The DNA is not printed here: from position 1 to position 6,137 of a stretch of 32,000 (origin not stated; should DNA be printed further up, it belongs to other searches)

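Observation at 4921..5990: RHS C-terminal cassette with no recognisable toxin motif: Gly linkers, two hydrophobic helices and an 8-Cys/Trp-rich tail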

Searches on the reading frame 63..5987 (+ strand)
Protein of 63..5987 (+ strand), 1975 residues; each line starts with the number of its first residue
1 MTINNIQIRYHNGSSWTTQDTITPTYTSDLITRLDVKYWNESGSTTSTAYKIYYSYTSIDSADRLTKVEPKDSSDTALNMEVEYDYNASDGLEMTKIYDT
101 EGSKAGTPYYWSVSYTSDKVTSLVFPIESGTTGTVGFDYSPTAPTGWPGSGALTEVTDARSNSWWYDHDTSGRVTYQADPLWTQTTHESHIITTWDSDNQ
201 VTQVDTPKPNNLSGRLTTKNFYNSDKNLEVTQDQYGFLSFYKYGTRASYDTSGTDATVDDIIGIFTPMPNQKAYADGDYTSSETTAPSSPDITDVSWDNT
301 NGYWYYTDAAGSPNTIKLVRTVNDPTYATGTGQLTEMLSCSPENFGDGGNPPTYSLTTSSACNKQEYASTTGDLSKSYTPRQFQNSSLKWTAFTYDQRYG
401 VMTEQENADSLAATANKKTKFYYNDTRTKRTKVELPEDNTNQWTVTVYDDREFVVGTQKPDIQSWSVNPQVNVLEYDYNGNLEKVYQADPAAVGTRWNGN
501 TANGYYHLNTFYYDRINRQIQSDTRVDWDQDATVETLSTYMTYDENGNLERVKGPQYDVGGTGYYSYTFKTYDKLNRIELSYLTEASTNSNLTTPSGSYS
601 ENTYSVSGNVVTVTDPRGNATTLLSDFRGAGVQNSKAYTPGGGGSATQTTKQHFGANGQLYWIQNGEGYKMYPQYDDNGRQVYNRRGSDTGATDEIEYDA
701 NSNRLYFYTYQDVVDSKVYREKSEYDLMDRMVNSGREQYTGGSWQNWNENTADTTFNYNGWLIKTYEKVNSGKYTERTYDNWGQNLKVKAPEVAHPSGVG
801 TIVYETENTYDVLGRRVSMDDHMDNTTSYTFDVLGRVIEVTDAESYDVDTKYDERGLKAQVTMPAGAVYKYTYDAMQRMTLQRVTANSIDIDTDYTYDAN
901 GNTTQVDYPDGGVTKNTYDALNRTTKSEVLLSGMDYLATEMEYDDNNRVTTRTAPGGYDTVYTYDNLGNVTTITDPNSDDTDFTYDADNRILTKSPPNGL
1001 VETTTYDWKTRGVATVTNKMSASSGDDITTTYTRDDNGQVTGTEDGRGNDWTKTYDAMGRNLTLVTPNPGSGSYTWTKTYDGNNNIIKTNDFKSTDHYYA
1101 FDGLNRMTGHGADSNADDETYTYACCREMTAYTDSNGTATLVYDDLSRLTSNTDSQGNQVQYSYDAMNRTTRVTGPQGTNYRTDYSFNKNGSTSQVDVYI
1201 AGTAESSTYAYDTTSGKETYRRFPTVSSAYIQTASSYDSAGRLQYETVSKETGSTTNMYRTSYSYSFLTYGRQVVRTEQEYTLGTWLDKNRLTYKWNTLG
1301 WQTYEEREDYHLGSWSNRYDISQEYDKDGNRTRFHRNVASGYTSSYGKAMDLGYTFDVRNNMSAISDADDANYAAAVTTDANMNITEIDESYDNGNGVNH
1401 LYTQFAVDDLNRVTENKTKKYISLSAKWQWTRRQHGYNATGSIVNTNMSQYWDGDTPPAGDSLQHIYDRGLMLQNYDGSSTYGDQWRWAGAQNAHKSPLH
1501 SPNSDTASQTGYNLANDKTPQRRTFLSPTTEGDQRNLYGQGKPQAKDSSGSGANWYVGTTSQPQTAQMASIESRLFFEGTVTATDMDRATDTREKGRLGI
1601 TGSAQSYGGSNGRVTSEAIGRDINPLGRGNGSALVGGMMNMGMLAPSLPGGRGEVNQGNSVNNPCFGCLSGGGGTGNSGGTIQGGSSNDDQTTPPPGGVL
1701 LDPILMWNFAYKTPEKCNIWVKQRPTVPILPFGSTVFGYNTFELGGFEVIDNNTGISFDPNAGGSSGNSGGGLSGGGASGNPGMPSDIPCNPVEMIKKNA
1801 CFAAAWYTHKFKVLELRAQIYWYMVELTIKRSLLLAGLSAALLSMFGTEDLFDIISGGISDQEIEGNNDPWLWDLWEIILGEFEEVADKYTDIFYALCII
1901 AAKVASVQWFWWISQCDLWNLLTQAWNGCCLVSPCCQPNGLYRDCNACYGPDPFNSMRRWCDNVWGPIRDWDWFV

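Call 5: search_protein_families(library=pfam, proteins=[window:63-5987:+], max_evalue=1)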
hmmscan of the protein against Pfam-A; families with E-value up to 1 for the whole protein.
window:63-5987:+ (1975 aa): 1 family
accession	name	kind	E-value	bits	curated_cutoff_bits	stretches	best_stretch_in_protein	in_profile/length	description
PF05593.20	RHS_repeat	-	8.6e-32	109.3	22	8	943-977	1-35/38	RHS Repeat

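Call 6: search_protein_families(library=ncbifam, proteins=[window:63-5987:+], max_evalue=1)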
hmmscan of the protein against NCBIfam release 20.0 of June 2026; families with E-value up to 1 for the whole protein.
window:63-5987:+ (1975 aa): 2 families
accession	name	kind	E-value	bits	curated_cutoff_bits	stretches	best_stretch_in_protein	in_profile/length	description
TIGR01643.1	YD_repeat_2x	repeat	5.7e-17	61.4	15.8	5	943-981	1-39/42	YD repeat-containing protein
NF041261.1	RHS_core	equivalog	4e-10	38.2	2000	2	753-967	471-669/1261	RHS element core protein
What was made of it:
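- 3..5066 (+): RHS/YD-repeat shell plus the conserved pre-tip region. The frame is open to the window start, so the N-terminus lies outside the window. Pfam RHS_repeat scores 8.6e-32 over 8 stretches and TIGR01643 5.7e-17 (calls 5, 6).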

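Call 9: search_solved_structures(query=window:63-5987:+, max_evalue=0.01, show_alignments=0)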
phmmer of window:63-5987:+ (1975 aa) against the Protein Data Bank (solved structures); distinct sequences matched with E-value up to 0.01: 9.
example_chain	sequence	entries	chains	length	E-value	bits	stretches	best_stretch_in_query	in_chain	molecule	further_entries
7q97_A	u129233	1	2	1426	9.1e-16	59.5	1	819-1167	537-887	Rhs family protein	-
8qja_A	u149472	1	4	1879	1e-14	56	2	849-1007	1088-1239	Putative type VI secretion system YD repeat-containing Rhs element Vgr protein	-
7pq5_L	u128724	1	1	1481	4.5e-13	50.6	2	1043-1192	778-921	Tre23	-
8qjd_A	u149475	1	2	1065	1.5e-12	48.9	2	941-1188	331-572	Salmonella bongori Rhs core domain (residues 360-1420)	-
8qjb_A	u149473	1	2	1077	1.8e-12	48.6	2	941-1188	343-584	T6SS-associated Rhs core domain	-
8qjc_A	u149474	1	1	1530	8.5e-12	46.4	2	921-1188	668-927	T6SS-associated Rhs core and toxin domain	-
8cp6_B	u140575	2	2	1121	3.7e-08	34.3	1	1098-1224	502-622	Toxin protein Tse5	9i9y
9ifo_A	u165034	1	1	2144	4.2e-06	27.5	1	1100-1196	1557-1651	Teneurin-Like Protein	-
9pt5_A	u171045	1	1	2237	6.5e-06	26.9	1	1100-1196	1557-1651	Teneurin-like protein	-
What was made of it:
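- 3..5066 (+): PDB Rhs proteins 7q97, 8qja and 7pq5 match aa ~820-1220 (call 9).
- On Rhs / YD-repeat polymorphic toxin: PDB Rhs proteins match at 1e-12 to 1e-16 (calls 5, 6, 9).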
